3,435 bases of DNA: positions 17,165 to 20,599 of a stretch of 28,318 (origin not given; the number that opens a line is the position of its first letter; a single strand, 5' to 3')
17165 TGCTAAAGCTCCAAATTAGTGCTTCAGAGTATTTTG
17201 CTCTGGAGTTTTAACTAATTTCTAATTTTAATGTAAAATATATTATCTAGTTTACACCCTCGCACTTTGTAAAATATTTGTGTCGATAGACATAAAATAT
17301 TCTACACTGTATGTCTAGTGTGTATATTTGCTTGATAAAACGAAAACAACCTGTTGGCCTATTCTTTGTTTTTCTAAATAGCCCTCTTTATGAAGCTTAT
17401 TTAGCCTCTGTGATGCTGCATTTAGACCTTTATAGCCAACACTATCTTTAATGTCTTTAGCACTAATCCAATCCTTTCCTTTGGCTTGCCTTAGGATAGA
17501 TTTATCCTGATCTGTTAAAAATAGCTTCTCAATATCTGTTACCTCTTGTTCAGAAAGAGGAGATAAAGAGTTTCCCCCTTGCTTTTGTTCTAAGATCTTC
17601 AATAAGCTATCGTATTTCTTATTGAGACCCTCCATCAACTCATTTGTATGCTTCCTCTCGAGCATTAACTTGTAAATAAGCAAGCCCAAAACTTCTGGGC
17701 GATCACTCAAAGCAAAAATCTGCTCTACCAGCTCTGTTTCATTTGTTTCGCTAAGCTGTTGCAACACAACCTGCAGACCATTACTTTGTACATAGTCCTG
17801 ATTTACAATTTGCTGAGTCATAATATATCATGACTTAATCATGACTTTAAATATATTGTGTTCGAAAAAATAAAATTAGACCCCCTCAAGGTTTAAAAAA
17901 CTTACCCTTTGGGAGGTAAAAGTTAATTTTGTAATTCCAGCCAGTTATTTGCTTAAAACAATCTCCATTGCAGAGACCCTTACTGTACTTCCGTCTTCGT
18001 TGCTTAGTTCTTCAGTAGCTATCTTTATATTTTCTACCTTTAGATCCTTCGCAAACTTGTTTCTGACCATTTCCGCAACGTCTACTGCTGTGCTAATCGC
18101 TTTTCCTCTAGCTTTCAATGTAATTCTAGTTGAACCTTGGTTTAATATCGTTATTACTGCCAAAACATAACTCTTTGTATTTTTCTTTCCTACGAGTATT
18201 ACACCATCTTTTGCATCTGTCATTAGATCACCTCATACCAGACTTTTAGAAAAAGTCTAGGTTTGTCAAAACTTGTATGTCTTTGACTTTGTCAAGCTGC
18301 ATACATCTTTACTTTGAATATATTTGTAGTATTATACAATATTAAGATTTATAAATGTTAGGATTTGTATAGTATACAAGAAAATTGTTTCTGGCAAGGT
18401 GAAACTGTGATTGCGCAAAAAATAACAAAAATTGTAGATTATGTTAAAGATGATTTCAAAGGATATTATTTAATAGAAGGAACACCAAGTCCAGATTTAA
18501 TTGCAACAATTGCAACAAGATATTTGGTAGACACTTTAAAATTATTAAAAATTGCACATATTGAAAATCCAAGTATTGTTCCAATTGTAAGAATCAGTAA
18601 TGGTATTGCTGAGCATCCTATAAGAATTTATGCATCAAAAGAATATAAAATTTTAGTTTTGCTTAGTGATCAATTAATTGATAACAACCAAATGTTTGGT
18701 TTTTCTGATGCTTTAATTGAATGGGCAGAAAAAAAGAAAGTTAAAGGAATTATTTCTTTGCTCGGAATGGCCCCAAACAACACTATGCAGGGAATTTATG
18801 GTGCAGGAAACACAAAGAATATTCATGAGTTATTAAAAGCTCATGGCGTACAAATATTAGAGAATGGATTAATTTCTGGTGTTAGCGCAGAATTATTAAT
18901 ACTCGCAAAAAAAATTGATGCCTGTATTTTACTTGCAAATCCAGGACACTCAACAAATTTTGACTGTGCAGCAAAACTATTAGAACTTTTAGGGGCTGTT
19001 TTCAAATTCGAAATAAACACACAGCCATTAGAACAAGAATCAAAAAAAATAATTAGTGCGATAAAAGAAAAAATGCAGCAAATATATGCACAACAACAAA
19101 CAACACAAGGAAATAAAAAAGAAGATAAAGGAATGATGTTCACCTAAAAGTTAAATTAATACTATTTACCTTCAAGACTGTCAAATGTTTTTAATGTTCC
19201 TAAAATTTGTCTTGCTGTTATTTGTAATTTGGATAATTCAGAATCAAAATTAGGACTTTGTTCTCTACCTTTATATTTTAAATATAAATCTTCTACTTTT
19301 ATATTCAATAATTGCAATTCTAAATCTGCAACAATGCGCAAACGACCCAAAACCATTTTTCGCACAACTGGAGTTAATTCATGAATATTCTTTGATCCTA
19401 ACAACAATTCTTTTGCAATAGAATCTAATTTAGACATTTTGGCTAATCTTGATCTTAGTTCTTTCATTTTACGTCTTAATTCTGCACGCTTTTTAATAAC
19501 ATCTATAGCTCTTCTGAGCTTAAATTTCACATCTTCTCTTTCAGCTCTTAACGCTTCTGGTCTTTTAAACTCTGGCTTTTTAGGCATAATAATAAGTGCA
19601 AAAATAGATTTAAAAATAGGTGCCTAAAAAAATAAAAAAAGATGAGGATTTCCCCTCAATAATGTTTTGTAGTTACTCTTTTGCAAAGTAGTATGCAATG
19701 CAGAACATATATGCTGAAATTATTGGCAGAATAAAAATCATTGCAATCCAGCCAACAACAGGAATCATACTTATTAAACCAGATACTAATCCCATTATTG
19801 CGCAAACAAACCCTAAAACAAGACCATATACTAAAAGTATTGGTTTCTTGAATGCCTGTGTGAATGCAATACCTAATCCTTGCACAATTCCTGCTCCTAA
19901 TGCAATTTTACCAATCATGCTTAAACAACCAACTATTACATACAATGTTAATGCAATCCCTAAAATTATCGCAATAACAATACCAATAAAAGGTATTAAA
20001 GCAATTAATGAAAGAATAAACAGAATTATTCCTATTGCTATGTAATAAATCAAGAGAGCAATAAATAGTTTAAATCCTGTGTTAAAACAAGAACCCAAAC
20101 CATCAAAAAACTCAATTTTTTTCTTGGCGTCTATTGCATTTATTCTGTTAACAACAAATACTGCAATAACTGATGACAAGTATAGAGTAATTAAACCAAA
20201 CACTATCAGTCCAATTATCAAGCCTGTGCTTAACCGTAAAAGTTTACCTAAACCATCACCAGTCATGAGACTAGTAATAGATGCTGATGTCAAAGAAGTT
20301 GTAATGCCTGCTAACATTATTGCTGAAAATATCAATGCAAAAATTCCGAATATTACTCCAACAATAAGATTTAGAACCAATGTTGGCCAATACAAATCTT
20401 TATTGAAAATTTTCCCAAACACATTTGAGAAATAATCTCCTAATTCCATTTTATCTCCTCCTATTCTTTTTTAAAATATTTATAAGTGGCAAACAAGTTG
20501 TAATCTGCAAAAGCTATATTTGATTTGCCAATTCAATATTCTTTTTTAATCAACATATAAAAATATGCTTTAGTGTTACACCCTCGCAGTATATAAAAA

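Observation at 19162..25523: Membrane-protein / 1455-aa giant surface protein / membrane-protein cluster with no recognisable domains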

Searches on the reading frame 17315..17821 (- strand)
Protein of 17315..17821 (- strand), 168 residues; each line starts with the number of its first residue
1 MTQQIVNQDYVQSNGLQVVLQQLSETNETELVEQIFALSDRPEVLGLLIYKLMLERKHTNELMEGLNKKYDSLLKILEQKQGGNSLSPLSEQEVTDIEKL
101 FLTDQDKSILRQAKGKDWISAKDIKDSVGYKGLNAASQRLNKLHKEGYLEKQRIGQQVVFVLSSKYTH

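Call 4: search_protein_families(library=pfam, proteins=[window:17315-17821:-], max_evalue=0.1)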
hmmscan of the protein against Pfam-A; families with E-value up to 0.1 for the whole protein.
window:17315-17821:- (168 aa): 6 families
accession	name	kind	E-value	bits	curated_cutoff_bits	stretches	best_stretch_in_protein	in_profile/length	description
PF21248.3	SoFic-like_C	-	0.00072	20.2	27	1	134-161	45-72/76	Protein adenylyltransferase SoFic-like, C-terminal domain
PF00763.28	THF_DHG_CYH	-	0.043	14.5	32.8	1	11-55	52-97/115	Tetrahydrofolate dehydrogenase/cyclohydrolase, catalytic domain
PF01726.22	LexA_DNA_bind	-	0.049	13.8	23.7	0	120-151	27-58/65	LexA DNA binding domain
PF00620.32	RhoGAP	-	0.061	13.6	24.5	0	49-146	21-106/148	RhoGAP domain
PF01325.25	Fe_dep_repress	-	0.062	14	26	0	110-152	14-55/60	Iron dependent repressor, N-terminal DNA binding domain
PF18365.6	PI_PP_C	-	0.085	13.4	25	0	49-102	68-122/125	Phosphoinositide phosphatase C-terminal domain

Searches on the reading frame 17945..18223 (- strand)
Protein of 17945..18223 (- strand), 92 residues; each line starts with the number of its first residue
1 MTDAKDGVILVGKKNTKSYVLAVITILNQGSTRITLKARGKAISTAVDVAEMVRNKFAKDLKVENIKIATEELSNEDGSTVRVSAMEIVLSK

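Call 4: search_protein_families(library=pfam, proteins=[window:17945-18223:-], max_evalue=0.1)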
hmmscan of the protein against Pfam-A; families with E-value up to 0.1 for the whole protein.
window:17945-18223:- (92 aa): 3 families
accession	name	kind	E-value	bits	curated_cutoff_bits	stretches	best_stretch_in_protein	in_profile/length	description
PF01918.27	Alba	-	1.2e-18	67.1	25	1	8-68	2-64/66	Alba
PF12328.13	Rpp20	-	0.0082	16.5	24.6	1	30-64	45-77/118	Rpp20 subunit of nuclear RNase MRP and P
PF03354.21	TerL_ATPase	-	0.014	15.5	23.7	1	7-73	24-91/178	Terminase large subunit, ATPase domain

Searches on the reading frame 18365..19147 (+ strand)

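Call 4: search_protein_families(library=pfam, proteins=[window:18365-19147:+], max_evalue=0.1)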
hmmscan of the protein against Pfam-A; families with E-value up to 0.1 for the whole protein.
window:18365-19147:+ (260 aa): 1 family
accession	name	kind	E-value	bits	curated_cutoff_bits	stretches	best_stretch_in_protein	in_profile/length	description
PF09754.15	PAC2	-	2.1e-28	100.1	25.8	1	36-235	1-213/215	PAC2 family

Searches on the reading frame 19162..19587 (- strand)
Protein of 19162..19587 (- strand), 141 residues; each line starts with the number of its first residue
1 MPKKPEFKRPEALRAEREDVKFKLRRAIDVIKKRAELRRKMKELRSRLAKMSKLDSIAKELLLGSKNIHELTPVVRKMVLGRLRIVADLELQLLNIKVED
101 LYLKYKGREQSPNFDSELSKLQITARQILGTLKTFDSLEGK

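Call 4: search_protein_families(library=pfam, proteins=[window:19162-19587:-], max_evalue=0.1)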
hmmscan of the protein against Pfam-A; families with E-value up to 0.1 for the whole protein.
window:19162-19587:- (141 aa): 1 family
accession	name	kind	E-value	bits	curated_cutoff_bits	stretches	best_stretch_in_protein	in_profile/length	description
PF17383.7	kleA_kleC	-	0.026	15.3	25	1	11-50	17-56/76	Uncharacterized KorC regulated protein A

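Call 6: search_protein_families(library=ncbifam, proteins=[window:19162-19587:-], max_evalue=0.1)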
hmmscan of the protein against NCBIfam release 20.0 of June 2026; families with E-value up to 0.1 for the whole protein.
window:19162-19587:- (141 aa): 0 families

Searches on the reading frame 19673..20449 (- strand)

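Call 4: search_protein_families(library=pfam, proteins=[window:19673-20449:-], max_evalue=0.1)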
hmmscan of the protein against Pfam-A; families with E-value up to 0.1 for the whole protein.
window:19673-20449:- (258 aa): 1 family
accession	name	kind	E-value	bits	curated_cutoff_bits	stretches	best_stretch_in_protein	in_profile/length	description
PF07264.17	EI24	-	1.1e-05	26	32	1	6-171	1-149/199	Sulfate transporter CysZ/Etoposide-induced protein 2.4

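Call 6: search_protein_families(library=ncbifam, proteins=[window:19673-20449:-], max_evalue=0.1)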
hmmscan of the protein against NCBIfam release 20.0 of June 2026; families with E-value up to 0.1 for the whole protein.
window:19673-20449:- (258 aa): 0 families
